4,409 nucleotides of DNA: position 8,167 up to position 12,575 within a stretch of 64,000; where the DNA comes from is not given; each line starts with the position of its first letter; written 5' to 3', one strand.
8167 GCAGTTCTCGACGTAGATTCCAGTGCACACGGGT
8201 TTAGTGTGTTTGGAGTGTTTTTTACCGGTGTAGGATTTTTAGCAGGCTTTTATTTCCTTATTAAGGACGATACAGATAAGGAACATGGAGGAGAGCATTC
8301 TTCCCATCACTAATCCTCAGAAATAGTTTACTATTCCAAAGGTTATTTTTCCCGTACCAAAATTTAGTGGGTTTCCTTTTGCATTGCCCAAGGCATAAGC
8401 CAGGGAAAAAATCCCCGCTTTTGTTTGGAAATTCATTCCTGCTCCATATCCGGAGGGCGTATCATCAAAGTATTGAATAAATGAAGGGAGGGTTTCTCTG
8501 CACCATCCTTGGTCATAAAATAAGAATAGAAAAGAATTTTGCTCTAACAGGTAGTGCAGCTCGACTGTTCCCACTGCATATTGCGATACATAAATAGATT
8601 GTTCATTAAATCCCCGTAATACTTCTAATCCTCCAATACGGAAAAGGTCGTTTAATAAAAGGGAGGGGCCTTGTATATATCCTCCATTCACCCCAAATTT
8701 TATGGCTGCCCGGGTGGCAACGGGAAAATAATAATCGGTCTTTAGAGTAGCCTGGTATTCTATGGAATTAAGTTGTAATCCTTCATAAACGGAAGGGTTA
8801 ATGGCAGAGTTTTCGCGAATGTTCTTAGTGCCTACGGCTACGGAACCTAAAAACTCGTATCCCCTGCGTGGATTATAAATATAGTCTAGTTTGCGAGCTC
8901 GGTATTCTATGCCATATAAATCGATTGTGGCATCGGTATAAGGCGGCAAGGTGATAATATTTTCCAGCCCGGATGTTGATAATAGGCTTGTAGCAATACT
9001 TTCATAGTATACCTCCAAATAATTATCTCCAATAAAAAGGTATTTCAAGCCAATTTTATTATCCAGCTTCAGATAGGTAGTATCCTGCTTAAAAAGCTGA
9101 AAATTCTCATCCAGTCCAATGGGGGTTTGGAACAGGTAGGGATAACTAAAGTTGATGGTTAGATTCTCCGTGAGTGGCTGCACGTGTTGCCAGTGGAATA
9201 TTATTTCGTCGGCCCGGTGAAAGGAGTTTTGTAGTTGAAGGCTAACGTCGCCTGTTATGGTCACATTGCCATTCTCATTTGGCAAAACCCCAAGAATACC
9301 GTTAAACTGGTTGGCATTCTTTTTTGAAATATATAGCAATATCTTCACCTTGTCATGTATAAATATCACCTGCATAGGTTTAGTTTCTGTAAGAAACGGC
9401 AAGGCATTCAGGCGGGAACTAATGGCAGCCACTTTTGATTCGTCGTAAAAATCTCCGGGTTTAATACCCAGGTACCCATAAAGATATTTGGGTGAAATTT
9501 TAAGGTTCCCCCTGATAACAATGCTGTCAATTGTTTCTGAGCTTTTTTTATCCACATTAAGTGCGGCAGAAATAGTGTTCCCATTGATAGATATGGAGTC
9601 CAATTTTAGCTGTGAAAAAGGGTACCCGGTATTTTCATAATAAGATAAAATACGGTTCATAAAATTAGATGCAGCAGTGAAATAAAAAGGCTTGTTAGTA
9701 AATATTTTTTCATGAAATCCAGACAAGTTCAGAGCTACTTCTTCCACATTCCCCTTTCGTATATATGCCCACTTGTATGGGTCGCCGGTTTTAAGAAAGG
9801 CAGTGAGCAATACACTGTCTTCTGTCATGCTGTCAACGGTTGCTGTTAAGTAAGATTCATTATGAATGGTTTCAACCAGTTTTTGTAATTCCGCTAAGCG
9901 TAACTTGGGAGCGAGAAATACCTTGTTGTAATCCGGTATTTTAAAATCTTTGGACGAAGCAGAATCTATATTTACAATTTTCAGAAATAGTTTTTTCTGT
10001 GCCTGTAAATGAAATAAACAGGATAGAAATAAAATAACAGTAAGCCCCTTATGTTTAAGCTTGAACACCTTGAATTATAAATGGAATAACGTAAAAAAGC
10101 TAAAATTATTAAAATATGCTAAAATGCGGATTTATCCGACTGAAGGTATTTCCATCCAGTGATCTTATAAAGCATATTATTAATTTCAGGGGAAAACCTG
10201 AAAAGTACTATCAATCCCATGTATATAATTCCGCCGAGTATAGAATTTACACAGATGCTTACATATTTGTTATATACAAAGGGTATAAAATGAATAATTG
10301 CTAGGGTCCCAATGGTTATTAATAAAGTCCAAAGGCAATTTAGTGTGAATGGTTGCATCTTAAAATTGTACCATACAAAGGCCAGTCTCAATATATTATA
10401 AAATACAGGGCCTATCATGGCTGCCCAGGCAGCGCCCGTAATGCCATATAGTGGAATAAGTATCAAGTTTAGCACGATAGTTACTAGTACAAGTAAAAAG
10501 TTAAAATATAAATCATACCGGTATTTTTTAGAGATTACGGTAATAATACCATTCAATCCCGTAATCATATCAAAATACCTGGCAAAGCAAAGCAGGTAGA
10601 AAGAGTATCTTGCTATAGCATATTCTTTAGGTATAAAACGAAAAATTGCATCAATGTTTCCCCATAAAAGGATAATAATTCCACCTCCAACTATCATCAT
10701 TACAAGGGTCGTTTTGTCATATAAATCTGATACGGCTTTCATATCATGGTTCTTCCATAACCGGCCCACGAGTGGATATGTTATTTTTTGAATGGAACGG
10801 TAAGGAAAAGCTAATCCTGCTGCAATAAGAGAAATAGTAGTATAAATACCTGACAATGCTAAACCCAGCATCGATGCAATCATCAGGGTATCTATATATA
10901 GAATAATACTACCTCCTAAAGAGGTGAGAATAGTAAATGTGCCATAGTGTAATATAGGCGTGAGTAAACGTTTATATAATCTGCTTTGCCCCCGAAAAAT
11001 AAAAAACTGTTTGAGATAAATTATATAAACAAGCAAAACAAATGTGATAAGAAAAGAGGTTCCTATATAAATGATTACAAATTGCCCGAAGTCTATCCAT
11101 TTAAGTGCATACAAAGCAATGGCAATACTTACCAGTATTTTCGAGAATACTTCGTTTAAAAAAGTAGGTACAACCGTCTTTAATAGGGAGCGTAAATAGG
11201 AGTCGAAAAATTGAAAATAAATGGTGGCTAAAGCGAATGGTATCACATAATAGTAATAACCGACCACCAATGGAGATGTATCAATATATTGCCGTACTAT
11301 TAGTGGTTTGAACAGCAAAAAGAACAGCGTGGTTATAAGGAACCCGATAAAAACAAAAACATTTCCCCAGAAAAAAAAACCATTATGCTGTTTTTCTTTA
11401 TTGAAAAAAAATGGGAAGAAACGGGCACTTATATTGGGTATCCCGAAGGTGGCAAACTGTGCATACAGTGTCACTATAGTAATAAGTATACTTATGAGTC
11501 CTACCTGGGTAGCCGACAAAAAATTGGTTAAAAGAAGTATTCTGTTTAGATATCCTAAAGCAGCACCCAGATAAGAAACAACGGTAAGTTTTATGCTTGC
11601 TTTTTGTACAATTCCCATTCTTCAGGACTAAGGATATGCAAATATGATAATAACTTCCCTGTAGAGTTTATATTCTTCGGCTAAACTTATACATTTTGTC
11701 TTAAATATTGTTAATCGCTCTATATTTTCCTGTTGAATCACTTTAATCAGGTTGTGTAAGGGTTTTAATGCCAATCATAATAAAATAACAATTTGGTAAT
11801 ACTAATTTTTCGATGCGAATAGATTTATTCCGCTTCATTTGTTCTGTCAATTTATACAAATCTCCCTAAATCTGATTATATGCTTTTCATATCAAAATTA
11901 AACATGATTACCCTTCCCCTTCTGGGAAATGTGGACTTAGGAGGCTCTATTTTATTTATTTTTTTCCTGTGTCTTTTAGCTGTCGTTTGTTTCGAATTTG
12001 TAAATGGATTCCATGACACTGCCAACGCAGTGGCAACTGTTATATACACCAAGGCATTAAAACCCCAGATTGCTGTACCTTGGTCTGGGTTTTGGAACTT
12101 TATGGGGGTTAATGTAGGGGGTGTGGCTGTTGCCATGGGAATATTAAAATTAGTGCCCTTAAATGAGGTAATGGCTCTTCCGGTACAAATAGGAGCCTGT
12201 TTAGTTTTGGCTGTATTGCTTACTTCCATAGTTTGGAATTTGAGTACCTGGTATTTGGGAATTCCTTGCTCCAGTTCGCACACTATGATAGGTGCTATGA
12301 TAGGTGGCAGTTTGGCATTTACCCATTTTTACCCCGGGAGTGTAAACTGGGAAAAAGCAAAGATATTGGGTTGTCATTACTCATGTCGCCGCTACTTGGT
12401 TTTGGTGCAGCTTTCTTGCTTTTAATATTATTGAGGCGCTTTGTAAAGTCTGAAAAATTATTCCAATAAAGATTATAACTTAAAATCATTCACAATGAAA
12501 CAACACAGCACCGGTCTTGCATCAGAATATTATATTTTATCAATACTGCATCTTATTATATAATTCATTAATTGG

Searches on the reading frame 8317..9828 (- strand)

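Call 43: search_protein_families(library=pfam, proteins=[window:8317-9828:-], max_evalue=0.0001)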
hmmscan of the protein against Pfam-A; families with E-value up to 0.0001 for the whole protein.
window:8317-9828:- (503 aa): 1 family
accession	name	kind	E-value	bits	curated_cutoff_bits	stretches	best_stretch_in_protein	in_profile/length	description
PF07244.20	POTRA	-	1.1e-09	39.3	21.3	1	99-162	2-68/79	Surface antigen variable number repeat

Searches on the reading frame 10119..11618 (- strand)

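Call 43: search_protein_families(library=pfam, proteins=[window:10119-11618:-], max_evalue=0.0001)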
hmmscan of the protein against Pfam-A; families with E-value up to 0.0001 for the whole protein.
window:10119-11618:- (499 aa): 1 family
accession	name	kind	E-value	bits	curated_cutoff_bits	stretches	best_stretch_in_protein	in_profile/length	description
PF01943.22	Polysacc_synt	-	7.8e-11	42.4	28.2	1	8-263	5-248/274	Polysaccharide biosynthesis protein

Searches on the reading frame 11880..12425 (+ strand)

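Call 43: search_protein_families(library=pfam, proteins=[window:11880-12425:+], max_evalue=0.0001)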
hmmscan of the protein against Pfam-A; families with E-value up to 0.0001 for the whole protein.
window:11880-12425:+ (181 aa): 1 family
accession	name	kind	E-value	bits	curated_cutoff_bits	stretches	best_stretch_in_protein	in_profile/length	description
PF01384.25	PHO4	-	3e-29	102.5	33.7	1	42-161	1-117/350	Phosphate transporter family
